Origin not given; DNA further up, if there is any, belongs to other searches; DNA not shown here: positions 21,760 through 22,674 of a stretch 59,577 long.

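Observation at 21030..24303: KaiC-like ATPase + HTH regulator + DUF505: candidate uncharacterised signalling system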

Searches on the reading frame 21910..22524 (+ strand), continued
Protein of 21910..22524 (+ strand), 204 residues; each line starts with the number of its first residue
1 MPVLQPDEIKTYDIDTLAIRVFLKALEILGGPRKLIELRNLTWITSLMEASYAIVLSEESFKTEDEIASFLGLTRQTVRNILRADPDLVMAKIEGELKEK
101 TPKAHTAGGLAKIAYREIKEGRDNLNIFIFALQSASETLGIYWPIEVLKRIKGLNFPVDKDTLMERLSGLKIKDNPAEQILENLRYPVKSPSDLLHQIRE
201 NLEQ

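Call 70: search_protein_families(library=pfam, proteins=[P0197, P0222, P0298, P0315, P0326, P0318, P0330, P0286, P0320, P0223], max_evalue=0.001)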
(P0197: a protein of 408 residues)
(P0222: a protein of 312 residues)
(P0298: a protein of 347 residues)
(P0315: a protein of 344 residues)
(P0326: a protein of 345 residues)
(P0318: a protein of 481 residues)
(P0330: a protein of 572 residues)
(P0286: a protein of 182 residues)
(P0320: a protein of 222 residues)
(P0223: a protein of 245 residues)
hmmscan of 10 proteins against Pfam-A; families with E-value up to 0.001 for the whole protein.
P0197 (408 aa): 23 families
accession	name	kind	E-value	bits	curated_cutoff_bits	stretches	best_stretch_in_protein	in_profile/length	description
PF08281.18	Sigma70_r4_2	-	1.3e-08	34.8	25.7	0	64-85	25-46/54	Sigma-70, region 4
PF13384.12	HTH_23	-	4.3e-08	33.2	24.6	0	58-87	12-39/50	Homeodomain-like domain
PF04545.22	Sigma70_r4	-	5.6e-08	32.6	24.1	0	66-86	21-41/50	Sigma-70, region 4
PF08279.18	HTH_11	-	1.6e-07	31.5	25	0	340-357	17-34/55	HTH domain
PF00196.25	GerE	-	2e-07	31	23.5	0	339-357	18-36/57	Bacterial regulatory proteins, luxR family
PF13551.12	HTH_29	-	2.4e-07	31.2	28.1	0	59-86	7-33/64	Winged helix-turn helix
PF10668.15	Phage_terminase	-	9.1e-07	28.9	22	0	66-90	23-47/67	Phage terminase small subunit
PF04218.19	CENP-B_N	-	9.3e-07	28.8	21.2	0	59-88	17-45/53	CENP-B N-terminal DNA-binding domain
PF13542.12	HTH_Tnp_ISL3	-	1.5e-06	28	27.4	0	329-359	19-47/51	Helix-turn-helix domain of transposase family ISL3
PF13412.12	HTH_24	-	5.7e-06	26.3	21.9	0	67-86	19-38/48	Winged helix-turn-helix DNA-binding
PF04539.22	Sigma70_r3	-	9.7e-06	26.1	25.3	0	340-370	22-52/78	Sigma-70 region 3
PF13518.12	HTH_28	-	1.2e-05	25.8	25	0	57-86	5-33/52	Helix-turn-helix domain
PF12802.13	MarR_2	-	3e-05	24.5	27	0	63-87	19-42/61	MarR family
PF04967.18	HTH_10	-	8.3e-05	22.8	23.1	0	67-86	25-44/53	HTH DNA binding domain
PF13404.12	HTH_AsnC-type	-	8.3e-05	22.8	27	0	342-356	21-35/42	AsnC-type helix-turn-helix domain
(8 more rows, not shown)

P0222 (312 aa): 3 families
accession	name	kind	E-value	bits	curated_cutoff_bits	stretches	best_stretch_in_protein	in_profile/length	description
PF04055.27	Radical_SAM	-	7.7e-27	94.9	29.5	1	36-166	2-140/166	Radical SAM superfamily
PF13353.11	Fer4_12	-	1.6e-09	38.6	22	1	41-139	18-117/137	4Fe-4S single cluster domain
PF07747.17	MTH865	-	4.1e-05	23.6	25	0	286-306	5-25/70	MTH865-like family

P0298 (347 aa): 2 families
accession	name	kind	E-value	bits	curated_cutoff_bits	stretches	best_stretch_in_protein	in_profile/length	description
PF00881.29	Nitroreductase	-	4.3e-31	108.8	23.5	2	17-76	1-60/167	Nitroreductase family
PF14512.11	TM1586_NiRdase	-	4.5e-10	39.9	27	1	115-181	88-153/215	Putative TM nitroreductase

P0315 (344 aa): 2 families
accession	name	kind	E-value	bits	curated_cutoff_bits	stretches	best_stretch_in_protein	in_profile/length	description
PF00881.29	Nitroreductase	-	1.2e-32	113.8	23.5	2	21-77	3-59/167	Nitroreductase family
PF14512.11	TM1586_NiRdase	-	0.00013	22.1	27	0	37-66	159-188/215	Putative TM nitroreductase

P0326 (345 aa): 1 family
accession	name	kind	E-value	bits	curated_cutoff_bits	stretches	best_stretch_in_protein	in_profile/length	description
PF00881.29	Nitroreductase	-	1.4e-25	90.8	23.5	2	78-163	83-167/167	Nitroreductase family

P0318 (481 aa): 1 family
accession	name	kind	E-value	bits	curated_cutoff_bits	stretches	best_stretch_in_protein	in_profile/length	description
PF00881.29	Nitroreductase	-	1.8e-24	87.2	23.5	2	34-92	3-60/167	Nitroreductase family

P0330 (572 aa): 2 families
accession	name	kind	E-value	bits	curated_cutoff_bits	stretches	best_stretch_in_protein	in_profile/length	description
PF05763.18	DUF835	-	5.2e-30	104.4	33.1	1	205-338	4-136/136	Protein of unknown function (DUF835)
PF07719.23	TPR_2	-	0.0003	21.1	27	1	374-402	6-34/34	Tetratricopeptide repeat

P0286 (182 aa): 1 family
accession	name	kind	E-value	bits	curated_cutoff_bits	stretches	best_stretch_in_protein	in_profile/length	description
PF06745.19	ATPase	-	1.3e-13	51.3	26.6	1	29-102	1-61/231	KaiC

P0320 (222 aa): 0 families

P0223 (245 aa): 1 family
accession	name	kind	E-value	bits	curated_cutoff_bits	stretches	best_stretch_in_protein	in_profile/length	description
PF04967.18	HTH_10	-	9.1e-05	22.6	23.1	0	59-86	24-51/53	HTH DNA binding domain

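Call 75: find_encoding_contigs(protein=P0090, flank=6000, max_places=2)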
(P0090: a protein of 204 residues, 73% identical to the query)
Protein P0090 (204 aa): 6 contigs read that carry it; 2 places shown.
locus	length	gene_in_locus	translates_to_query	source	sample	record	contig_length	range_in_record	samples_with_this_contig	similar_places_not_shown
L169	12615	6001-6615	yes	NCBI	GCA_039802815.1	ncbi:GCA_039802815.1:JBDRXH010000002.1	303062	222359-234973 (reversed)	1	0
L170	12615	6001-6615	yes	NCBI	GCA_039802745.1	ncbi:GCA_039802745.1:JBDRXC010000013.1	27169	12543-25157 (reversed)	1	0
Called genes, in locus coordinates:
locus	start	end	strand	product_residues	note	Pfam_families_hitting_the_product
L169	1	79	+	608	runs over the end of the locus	-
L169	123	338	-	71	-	-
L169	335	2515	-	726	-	PF09586:YfhO (weak)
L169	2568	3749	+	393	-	PF00108:Thiolase_N, PF02803:Thiolase_C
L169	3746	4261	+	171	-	PF00691:OmpA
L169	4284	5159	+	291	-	PF06745:ATPase, PF13481:AAA_25 (weak)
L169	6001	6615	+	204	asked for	-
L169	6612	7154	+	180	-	PF01661:Macro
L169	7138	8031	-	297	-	-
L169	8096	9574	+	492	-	PF00171:Aldedh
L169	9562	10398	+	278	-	PF05050:Methyltransf_21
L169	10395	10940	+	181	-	PF13462:Thioredoxin_4, PF13098:Thioredoxin_2, PF01323:DSBA (faint)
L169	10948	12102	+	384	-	PF07690:MFS_1, PF12832:MFS_1_like, PF07690:MFS_1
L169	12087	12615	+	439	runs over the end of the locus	PF01565:FAD_binding_4, PF04030:ALO (weak)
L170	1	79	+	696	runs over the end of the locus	?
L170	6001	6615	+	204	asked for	-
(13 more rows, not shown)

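Call 76: find_encoding_contigs(protein=P0092, flank=6000, max_places=1)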
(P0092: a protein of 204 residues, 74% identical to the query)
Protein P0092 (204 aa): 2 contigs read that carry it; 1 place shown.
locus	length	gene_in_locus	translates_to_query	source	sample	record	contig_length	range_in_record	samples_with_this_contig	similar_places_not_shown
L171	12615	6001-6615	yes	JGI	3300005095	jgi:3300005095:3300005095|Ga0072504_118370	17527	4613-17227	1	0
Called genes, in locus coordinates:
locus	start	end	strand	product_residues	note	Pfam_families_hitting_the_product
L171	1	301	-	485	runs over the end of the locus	PF11028:TMEM260_N (weak)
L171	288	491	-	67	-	-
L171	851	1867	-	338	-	PF04007:DUF354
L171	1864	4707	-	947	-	-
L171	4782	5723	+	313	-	PF06745:ATPase, PF13481:AAA_25 (weak)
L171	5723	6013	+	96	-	-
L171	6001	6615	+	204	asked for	-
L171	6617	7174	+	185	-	PF01661:Macro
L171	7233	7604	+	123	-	-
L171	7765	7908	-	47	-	-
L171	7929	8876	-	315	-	PF01905:DevR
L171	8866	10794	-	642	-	PF09706:Cas_CXXC_CXXC (weak)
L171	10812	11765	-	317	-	PF01867:Cas_Cas1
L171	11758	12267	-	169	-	PF01930:Cas_Cas4, PF12705:PDDEXK_1 (weak)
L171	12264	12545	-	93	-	PF09827:CRISPR_Cas2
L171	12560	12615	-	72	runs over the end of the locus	-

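Call 80: search_solved_structures(query=A5, max_evalue=1)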
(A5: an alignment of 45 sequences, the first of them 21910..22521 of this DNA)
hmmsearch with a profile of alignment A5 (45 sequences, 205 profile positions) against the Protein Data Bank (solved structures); distinct sequences matched with E-value up to 1: 4.
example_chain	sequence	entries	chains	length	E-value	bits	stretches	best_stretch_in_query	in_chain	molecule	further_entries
6s6h_A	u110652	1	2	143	0.028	17.2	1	48-116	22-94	Chromosome-partitioning protein ParB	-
3bhg_A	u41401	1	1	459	0.066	15.9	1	89-196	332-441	Adenylosuccinate lyase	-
6t1f_A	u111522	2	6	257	0.088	15.5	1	47-109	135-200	Chromosome-partitioning protein ParB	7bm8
9bf6_A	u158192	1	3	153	0.45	13.2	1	4-73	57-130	Envelope glycoprotein gp41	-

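Call 82: search_protein_families(library=pfam, proteins=[L169:6612-7154:+], max_evalue=0.00001)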
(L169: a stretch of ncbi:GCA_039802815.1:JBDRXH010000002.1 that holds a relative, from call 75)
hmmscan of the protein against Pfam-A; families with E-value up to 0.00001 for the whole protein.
L169:6612-7154:+ (180 aa): 1 family
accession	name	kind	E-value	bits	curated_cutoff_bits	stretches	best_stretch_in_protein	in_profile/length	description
PF01661.27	Macro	-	1.1e-40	138.7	22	1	27-137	1-117/118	Macro domain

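Call 88: list_cluster_members(proteins=[P0227, P0229, P0231, P0232, P0235, P0236, P0237, P0242, P0248, P0253])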
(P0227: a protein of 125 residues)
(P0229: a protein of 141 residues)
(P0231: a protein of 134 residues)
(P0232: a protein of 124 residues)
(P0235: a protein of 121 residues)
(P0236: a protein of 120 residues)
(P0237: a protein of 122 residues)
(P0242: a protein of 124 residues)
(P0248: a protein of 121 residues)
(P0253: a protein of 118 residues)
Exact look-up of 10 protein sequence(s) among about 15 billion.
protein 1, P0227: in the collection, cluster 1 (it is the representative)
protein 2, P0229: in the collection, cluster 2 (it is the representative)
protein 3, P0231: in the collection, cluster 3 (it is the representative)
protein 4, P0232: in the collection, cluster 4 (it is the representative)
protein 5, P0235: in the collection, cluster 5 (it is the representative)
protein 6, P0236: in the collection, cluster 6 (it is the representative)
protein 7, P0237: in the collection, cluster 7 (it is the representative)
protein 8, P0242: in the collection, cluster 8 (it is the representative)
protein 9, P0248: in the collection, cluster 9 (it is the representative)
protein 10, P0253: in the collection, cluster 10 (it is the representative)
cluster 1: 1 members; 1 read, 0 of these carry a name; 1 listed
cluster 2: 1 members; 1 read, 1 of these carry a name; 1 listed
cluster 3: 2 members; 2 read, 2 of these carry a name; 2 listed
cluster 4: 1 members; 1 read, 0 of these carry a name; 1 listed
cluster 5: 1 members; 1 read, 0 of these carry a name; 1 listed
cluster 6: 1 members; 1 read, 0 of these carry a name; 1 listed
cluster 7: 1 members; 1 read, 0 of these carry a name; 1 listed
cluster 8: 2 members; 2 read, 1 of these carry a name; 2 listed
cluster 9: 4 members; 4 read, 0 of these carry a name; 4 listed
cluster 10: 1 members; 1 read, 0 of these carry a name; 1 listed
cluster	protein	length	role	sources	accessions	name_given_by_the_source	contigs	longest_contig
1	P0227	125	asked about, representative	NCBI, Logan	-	-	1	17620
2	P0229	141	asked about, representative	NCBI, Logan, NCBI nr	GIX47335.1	MAG: hypothetical protein KatS3mg131_1546 [Candidatus Tectimicrobiota bacterium] | MAG: hypothetical protein KatS3mg131_1546 [Candidatus Tectomicrobia bacterium]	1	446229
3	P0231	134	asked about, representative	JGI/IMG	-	probable regulatory domain-containing protein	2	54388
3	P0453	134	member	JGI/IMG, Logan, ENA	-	probable regulatory domain-containing protein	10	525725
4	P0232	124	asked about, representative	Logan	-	-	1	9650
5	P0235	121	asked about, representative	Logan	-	-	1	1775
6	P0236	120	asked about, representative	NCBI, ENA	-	-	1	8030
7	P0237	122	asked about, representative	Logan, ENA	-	-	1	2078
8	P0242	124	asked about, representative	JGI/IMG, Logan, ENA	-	-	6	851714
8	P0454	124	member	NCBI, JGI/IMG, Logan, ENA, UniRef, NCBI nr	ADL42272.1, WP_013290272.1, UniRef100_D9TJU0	hypothetical protein COB47_0968 [Caldicellulosiruptor obsidiansis OB47] | Regulatory domain protein n=1 Tax=Caldicellulosiruptor obsidiansis (strain ATCC BAA-2073 ... | hypothetical protein [Caldicellulosiruptor obsidiansis]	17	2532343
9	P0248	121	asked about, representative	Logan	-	-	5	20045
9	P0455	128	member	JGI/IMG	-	-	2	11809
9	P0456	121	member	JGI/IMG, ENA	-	-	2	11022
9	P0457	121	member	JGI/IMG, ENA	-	-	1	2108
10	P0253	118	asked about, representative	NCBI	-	-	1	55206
